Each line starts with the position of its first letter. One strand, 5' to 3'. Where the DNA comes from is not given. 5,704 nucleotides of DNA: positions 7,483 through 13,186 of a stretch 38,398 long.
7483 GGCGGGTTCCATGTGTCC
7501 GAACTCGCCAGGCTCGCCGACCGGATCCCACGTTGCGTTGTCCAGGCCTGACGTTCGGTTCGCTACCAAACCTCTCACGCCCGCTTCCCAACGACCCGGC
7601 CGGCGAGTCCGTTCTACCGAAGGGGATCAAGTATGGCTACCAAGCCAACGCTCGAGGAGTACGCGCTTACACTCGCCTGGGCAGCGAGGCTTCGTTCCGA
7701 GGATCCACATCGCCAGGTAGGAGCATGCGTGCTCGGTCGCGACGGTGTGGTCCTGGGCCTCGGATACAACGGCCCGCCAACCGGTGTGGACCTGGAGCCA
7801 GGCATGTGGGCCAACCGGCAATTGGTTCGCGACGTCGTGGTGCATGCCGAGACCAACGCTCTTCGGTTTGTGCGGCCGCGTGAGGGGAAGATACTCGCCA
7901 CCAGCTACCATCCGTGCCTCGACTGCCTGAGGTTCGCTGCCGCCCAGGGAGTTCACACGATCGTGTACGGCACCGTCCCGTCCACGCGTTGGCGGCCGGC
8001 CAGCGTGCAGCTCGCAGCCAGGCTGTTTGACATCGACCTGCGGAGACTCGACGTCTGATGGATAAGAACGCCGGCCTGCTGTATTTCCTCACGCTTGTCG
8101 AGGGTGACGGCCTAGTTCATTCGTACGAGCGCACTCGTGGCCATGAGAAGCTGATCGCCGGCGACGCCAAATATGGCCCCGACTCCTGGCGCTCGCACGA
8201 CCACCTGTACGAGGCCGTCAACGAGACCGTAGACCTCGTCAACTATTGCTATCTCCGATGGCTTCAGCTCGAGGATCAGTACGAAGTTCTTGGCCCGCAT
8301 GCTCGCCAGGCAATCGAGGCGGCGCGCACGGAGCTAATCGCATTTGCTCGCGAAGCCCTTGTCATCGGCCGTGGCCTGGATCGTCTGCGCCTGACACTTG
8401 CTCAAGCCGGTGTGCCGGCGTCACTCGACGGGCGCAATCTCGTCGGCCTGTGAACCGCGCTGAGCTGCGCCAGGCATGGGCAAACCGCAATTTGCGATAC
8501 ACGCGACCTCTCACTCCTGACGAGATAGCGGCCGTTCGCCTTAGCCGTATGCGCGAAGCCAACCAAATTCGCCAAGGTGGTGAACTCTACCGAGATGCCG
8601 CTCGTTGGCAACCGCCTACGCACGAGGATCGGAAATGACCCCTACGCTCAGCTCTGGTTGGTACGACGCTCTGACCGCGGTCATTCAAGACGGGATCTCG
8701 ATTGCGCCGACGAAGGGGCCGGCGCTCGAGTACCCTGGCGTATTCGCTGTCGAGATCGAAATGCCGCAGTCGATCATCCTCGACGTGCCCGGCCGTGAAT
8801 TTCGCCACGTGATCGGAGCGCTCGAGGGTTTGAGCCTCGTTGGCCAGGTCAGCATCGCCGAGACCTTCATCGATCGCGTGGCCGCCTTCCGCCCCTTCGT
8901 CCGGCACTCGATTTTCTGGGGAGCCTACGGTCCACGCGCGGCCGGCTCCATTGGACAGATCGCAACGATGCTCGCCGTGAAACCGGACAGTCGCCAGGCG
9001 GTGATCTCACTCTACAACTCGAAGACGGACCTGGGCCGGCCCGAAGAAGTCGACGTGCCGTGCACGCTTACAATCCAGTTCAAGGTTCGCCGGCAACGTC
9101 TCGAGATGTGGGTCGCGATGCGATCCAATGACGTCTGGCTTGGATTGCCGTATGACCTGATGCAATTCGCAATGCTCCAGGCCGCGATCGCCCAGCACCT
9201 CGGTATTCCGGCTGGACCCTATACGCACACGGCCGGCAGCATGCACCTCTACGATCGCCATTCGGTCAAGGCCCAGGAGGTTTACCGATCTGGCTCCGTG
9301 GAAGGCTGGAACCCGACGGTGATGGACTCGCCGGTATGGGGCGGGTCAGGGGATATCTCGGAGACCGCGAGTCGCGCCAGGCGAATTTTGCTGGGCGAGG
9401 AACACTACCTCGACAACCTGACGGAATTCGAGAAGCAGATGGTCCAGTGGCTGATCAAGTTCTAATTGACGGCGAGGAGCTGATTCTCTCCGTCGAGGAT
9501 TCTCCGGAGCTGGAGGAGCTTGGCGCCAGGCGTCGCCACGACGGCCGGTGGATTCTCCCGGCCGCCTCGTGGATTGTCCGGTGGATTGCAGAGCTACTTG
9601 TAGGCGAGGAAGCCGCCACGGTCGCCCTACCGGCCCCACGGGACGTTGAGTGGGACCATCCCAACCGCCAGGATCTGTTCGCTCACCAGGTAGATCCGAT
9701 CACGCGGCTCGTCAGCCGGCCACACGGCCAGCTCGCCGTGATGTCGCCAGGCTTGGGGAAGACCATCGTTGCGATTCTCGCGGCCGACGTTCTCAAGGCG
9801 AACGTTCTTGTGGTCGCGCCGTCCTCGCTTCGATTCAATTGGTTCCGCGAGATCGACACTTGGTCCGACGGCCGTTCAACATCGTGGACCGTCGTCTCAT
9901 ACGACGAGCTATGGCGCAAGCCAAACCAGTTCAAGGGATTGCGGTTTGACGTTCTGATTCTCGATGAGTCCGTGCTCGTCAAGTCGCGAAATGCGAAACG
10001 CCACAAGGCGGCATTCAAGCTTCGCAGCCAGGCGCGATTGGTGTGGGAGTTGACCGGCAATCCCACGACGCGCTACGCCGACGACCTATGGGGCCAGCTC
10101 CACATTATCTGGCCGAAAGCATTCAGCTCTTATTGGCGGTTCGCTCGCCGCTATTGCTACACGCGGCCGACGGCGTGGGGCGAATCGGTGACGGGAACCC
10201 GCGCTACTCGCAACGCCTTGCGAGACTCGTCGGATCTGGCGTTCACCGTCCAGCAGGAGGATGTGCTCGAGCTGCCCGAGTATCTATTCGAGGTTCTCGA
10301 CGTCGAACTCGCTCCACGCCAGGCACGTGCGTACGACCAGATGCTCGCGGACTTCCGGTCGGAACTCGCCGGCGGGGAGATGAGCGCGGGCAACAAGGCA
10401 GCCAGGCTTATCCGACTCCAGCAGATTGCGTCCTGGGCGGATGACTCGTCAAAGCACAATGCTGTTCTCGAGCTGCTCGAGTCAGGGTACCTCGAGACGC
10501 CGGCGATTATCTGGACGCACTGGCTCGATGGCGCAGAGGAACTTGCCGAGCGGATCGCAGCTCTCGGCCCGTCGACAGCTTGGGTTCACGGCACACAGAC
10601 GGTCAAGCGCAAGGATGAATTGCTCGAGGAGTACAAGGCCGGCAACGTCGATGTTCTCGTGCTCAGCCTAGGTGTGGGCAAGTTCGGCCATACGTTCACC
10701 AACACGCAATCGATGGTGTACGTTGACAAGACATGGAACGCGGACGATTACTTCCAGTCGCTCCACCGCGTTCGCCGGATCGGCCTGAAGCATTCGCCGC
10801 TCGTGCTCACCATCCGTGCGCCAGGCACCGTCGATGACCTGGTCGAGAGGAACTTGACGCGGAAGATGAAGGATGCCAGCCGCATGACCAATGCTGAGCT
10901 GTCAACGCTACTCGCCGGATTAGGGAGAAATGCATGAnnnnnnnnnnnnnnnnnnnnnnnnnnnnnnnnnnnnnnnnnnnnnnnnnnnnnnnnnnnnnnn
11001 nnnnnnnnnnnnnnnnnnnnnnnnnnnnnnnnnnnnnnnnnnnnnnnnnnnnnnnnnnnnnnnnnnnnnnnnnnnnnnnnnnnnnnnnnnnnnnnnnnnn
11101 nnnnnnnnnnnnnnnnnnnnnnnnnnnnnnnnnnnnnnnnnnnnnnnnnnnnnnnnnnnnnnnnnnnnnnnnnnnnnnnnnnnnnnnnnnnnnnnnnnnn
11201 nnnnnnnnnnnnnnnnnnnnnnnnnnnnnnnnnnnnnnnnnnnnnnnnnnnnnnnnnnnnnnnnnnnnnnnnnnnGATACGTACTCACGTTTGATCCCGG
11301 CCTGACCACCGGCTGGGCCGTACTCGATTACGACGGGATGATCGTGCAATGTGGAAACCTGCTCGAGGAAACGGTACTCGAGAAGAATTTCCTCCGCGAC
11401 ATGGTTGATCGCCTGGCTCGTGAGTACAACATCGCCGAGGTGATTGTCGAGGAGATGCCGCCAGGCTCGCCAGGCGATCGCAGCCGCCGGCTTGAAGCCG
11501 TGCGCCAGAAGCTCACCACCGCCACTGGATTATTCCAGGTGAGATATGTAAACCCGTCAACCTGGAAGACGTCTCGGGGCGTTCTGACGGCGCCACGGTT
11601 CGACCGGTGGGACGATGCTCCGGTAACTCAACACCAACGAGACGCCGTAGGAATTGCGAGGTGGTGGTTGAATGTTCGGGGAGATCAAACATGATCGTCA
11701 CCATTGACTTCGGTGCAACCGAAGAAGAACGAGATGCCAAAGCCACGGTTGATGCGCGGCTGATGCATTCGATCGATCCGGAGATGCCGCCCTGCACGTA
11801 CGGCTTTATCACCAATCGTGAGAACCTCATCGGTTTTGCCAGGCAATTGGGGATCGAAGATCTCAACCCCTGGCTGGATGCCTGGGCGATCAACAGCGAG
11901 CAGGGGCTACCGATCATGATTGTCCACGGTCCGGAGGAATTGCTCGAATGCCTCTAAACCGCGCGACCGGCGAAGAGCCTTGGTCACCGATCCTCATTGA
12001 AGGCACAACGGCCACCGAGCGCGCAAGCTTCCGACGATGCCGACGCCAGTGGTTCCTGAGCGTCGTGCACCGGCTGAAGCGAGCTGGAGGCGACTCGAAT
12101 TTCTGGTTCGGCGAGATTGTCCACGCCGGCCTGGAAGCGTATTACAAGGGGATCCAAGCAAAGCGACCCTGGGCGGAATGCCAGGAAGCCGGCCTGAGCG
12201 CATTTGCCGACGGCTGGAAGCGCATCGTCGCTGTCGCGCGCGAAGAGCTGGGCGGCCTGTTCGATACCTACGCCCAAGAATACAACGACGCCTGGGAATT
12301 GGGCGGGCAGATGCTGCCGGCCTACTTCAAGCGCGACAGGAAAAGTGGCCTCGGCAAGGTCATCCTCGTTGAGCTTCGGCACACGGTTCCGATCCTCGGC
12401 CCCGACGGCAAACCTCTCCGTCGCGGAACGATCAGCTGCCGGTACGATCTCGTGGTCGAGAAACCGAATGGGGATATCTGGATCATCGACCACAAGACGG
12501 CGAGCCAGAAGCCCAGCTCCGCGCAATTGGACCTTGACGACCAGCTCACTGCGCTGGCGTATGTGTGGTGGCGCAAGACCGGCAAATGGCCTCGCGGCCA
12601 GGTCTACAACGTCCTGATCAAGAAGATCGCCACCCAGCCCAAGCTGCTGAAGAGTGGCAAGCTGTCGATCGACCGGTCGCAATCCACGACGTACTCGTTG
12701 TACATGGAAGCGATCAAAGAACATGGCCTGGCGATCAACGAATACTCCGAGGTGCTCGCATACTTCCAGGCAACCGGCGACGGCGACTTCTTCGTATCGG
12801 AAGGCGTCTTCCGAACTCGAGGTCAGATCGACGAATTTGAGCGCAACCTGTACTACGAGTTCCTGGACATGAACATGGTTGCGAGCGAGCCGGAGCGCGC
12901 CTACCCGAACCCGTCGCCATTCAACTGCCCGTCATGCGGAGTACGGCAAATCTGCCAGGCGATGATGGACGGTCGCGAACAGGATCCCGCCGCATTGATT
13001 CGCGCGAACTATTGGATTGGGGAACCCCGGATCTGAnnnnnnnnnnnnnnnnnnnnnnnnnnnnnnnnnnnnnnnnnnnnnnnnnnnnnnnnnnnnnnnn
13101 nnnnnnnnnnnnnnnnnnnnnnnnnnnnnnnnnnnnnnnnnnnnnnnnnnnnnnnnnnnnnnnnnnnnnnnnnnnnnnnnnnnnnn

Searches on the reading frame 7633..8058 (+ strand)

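Call 71: search_protein_families(library=pfam, proteins=[window:7633-8058:+], max_evalue=0.05)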
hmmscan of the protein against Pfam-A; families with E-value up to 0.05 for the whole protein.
window:7633-8058:+ (141 aa): 2 families
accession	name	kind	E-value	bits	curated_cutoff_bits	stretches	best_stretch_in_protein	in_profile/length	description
PF00383.29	dCMP_cyt_deam_1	-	7.8e-14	51.8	25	1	8-114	4-102/102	Cytidine and deoxycytidylate deaminase zinc-binding region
PF14437.12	MafB19-deam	-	0.0024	18.2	27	1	18-114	14-101/142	MafB19-like deaminase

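Call 96: search_protein_families(library=ncbifam, proteins=[window:7633-8058:+], max_evalue=0.01)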
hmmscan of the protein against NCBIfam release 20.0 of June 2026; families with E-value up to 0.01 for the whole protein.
window:7633-8058:+ (141 aa): 2 families
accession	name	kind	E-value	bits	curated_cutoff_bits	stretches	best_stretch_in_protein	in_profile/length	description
NF041025.1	antiphage_deaminase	equivalog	7e-14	51.5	400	1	3-50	215-262/437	anti-phage dCTP deaminase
TIGR02571.1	ComEB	equivalog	0.001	19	219.45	1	8-113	6-115/151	ComE operon protein 2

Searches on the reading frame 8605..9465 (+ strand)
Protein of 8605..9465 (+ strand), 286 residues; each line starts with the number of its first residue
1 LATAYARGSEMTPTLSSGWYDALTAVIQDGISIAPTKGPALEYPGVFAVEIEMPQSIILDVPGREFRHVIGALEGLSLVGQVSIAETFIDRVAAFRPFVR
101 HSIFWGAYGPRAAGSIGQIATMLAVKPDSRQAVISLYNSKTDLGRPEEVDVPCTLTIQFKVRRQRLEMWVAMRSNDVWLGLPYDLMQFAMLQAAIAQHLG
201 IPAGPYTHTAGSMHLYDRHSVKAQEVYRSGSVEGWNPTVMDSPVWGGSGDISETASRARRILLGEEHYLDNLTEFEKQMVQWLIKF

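Call 11: search_protein_families(library=pfam, proteins=[window:8605-9465:+], max_evalue=0.01)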
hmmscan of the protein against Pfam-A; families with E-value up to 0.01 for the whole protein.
window:8605-9465:+ (286 aa): 1 family
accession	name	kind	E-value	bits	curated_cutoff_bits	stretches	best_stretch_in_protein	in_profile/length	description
PF00303.24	Thymidylat_synt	-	9.2e-22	77.9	24.3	1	113-225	109-220/266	Thymidylate synthase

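Call 25: search_solved_structures(query=window:8605-9465:+, max_evalue=0.001, show_alignments=3)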
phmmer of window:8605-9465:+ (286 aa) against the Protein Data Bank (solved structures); distinct sequences matched with E-value up to 0.001: 126 (the best 60 are shown).
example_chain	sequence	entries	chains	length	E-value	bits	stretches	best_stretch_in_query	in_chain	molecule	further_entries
5b6d_A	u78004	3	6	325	4.8e-18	68.6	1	61-235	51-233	CMP 5-hydroxymethylase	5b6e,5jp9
5jnh_A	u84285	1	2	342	4.9e-18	68.6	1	77-235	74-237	CMP 5-hydroxymethylase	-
3uwl_A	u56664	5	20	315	1.2e-15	60.8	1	115-233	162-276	Thymidylate synthase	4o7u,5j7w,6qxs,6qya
6auj_A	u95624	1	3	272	1e-14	57.7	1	105-222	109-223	Thymidylate synthase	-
3ix6_A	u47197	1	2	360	2.3e-14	56.5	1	104-224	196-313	Thymidylate synthase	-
1njc_A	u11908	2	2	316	4.2e-13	52.4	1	114-225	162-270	THYMIDYLATE SYNTHASE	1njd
4dq1_A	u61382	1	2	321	1.3e-12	50.8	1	122-224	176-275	Thymidylate synthase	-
1tsx_A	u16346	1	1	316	1.5e-12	50.6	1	114-225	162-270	THYMIDYLATE SYNTHASE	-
4fog_A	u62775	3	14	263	1.9e-12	50.3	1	104-221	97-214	Thymidylate synthase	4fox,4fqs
3qj7_A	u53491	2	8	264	1.9e-12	50.3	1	104-221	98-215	Thymidylate synthase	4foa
1bp0_A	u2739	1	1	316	2e-12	50.2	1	114-225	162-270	PROTEIN (THYMIDYLATE SYNTHASE)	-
1tda_A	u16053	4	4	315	2.1e-12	50.2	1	114-225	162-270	THYMIDYLATE SYNTHASE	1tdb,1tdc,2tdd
1vzb_A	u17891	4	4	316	2.1e-12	50.1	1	114-225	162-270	THYMIDYLATE SYNTHASE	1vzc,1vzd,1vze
1vza_A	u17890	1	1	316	2.1e-12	50.1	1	114-225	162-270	THYMIDYLATE SYNTHASE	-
1tsy_A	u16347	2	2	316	2.1e-12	50.1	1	114-225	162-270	THYMIDYLATE SYNTHASE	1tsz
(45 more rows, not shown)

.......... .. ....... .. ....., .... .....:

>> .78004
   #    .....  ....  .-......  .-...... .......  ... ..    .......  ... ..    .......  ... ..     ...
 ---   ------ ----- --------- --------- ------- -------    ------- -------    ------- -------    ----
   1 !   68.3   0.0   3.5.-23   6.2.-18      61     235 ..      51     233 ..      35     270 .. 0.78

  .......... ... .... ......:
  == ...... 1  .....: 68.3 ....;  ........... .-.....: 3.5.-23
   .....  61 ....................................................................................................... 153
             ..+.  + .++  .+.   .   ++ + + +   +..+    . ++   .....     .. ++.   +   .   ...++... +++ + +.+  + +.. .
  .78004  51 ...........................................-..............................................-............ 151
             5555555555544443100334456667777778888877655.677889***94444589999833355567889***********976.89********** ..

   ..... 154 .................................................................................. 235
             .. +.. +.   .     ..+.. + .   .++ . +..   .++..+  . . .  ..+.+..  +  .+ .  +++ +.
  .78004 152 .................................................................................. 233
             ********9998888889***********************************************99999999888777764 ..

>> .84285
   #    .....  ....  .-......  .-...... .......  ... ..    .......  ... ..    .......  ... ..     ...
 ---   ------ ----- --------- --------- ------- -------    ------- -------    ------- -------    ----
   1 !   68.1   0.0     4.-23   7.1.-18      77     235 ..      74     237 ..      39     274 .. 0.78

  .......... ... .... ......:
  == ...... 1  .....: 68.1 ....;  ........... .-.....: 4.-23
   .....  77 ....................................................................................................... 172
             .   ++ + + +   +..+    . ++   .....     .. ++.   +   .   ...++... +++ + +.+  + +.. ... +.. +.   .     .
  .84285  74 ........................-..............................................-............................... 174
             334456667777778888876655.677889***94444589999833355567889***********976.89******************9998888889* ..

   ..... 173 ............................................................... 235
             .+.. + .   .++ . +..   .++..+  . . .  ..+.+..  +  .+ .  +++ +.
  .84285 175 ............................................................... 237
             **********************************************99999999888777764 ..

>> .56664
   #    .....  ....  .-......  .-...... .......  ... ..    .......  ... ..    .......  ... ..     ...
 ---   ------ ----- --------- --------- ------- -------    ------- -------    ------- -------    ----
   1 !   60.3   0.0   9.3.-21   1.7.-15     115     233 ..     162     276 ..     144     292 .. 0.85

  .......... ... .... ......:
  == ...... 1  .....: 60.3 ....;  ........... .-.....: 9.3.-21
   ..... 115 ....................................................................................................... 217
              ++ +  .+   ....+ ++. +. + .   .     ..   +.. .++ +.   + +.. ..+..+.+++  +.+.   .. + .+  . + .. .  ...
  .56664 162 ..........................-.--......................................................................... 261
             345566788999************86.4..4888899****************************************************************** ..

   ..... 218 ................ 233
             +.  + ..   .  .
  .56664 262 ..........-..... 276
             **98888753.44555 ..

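Call 35: find_homologous_proteins(query=window:8605-9465:+, max_evalue=1e-8)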
Query window:8605-9465:+ (286 aa): 816 proteins with E <= 1e-8 among 2262 candidates; the best 120 are listed.
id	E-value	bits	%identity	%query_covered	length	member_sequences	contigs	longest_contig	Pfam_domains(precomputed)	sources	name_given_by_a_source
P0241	5.3e-182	621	99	97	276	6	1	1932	PF00303.25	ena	-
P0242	3.1e-95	337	60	94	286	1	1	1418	PF00303.25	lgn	-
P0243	9.6e-94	332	58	95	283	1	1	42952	PF00303.25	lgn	-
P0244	4.0e-91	323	61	89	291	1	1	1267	PF00303.25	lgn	-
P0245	3.7e-86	307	53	92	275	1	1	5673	PF00303.25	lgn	-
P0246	2.3e-83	298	52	93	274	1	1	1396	PF00303.25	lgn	-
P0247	4.3e-83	297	53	92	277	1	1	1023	PF00303.25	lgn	-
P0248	6.9e-82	293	53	93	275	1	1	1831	PF00303.25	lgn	-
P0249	8.8e-82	293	52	93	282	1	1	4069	PF00303.25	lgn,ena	-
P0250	1.5e-79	285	56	87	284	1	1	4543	PF00303.25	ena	-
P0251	2.5e-78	281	50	93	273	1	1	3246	PF00303.25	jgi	jgi:thymidylate synthase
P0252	3.5e-78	281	51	94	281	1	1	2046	PF00303.25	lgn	-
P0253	4.2e-78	281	54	87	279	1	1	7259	PF00303.25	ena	-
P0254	3.4e-77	278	51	92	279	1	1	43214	PF00303.25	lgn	-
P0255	3.7e-77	277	55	88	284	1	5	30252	PF00303.25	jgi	jgi:thymidylate synthase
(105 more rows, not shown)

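Call 37: find_related_loci(query=A2, collection=viral_contigs, flank=10000)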
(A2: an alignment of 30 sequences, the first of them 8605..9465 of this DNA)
Query A2 (286 aa) in viral_contigs; peptide patterns used: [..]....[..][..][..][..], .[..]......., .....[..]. (x = any residue, [..] = any of these).
599 stretches matched a pattern (row limit reached: there are more); 544 encode a relative of the query (tblastn E <= 1e-3); the best 80 are kept; 80 distinct loci.
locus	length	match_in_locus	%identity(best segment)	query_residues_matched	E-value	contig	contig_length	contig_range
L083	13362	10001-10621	46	51-265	9e-60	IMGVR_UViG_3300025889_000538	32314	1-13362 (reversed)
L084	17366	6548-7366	40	14-283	3e-54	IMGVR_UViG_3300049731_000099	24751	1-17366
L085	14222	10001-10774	40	11-277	4e-54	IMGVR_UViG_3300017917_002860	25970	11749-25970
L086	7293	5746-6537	40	8-276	4e-52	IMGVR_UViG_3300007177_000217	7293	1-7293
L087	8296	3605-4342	39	11-264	7e-52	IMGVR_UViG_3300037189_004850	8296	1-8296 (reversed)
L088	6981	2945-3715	40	11-276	1e-51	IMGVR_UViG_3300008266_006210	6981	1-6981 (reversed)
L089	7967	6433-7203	40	11-276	1e-51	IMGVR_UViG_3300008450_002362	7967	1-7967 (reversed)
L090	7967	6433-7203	40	11-276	2e-51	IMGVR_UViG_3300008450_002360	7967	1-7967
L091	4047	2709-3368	45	51-276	2e-50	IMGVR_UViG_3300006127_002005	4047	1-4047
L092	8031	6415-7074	45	51-276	2e-50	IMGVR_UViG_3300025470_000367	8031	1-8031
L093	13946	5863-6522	45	51-276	2e-50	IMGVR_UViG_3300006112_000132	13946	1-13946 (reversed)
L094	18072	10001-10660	45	51-276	2e-50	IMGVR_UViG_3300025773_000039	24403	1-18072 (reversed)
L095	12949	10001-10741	40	22-277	4e-50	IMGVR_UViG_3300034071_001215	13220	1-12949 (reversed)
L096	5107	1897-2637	40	22-277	2e-50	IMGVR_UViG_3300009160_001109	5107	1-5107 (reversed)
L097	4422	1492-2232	40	22-277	2e-50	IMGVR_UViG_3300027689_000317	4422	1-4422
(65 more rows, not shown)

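Call 96: search_protein_families(library=ncbifam, proteins=[window:8605-9465:+], max_evalue=0.01)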
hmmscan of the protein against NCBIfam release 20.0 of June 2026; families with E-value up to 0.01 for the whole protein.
window:8605-9465:+ (286 aa): 8 families
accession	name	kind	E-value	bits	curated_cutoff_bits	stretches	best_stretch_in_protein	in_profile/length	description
NF002497.0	PRK01827.1-3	equivalog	7.8e-19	68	327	1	113-224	106-217/264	thymidylate synthase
NF002495.0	PRK01827.1-1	equivalog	1.1e-18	67.8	327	1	116-233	119-238/279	thymidylate synthase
TIGR03284.1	thym_sym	equivalog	2.5e-17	63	108.35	1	105-224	130-249/296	thymidylate synthase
NF002496.0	PRK01827.1-2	equivalog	5.5e-16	58.5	325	1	113-223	160-270/318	thymidylate synthase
NF002499.0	PRK01827.1-5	equivalog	8e-16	58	405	1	82-224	77-217/264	thymidylate synthase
TIGR03283.1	thy_syn_methano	equivalog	7.8e-15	54.9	174.55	1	113-219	91-197/201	thymidylate synthase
NF002498.0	PRK01827.1-4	equivalog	7.2e-06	25.5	427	1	119-219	129-226/283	thymidylate synthase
NF010393.0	PRK13821.1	equivalog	2.1e-05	23.7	576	1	125-220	167-261/323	thymidylate synthase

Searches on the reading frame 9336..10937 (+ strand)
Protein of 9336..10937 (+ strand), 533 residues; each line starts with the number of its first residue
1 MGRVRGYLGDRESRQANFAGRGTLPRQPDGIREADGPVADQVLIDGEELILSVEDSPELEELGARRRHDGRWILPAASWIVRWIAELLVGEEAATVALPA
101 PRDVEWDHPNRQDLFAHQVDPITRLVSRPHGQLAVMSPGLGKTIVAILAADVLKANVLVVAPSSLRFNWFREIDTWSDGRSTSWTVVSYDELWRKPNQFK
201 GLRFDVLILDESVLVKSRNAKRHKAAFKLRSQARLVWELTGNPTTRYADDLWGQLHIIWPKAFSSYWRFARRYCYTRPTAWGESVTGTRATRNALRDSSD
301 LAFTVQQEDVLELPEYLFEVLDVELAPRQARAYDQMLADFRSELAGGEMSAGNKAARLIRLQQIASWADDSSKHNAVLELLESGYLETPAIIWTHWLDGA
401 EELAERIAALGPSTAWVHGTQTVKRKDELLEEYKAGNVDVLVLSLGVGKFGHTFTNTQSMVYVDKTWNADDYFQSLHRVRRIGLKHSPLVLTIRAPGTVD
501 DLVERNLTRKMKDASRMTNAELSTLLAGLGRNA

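Call 11: search_protein_families(library=pfam, proteins=[window:9336-10937:+], max_evalue=0.01)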
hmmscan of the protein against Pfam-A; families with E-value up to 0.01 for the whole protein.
window:9336-10937:+ (533 aa): 3 families
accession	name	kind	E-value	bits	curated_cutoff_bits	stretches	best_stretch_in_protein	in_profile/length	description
PF00176.29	SNF2-rel_dom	-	1.2e-15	57.8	24.9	1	186-343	108-260/290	SNF2-related domain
PF00271.37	Helicase_C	-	1.9e-08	35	23.5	1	374-483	3-110/110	Helicase conserved C-terminal domain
PF04851.21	ResIII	-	0.0016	18.8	22.5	0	115-163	5-62/164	Type III restriction enzyme, res subunit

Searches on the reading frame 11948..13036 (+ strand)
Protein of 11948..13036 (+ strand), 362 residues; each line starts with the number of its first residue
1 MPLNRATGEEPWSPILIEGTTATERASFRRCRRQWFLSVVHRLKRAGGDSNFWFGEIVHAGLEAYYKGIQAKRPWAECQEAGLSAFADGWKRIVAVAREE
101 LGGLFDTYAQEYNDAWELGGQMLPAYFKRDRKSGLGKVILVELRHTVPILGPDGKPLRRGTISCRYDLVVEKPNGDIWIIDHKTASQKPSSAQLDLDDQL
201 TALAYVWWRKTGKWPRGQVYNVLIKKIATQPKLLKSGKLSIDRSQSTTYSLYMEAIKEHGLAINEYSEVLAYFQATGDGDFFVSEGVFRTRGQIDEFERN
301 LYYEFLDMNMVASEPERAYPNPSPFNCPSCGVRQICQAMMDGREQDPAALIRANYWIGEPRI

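Call 11: search_protein_families(library=pfam, proteins=[window:11948-13036:+], max_evalue=0.01)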
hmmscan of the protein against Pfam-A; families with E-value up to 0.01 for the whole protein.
window:11948-13036:+ (362 aa): 1 family
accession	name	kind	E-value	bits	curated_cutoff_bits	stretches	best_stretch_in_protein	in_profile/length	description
PF12705.13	PDDEXK_1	-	3.4e-21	76.8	22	1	22-337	4-247/247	PD-(D/E)XK nuclease superfamily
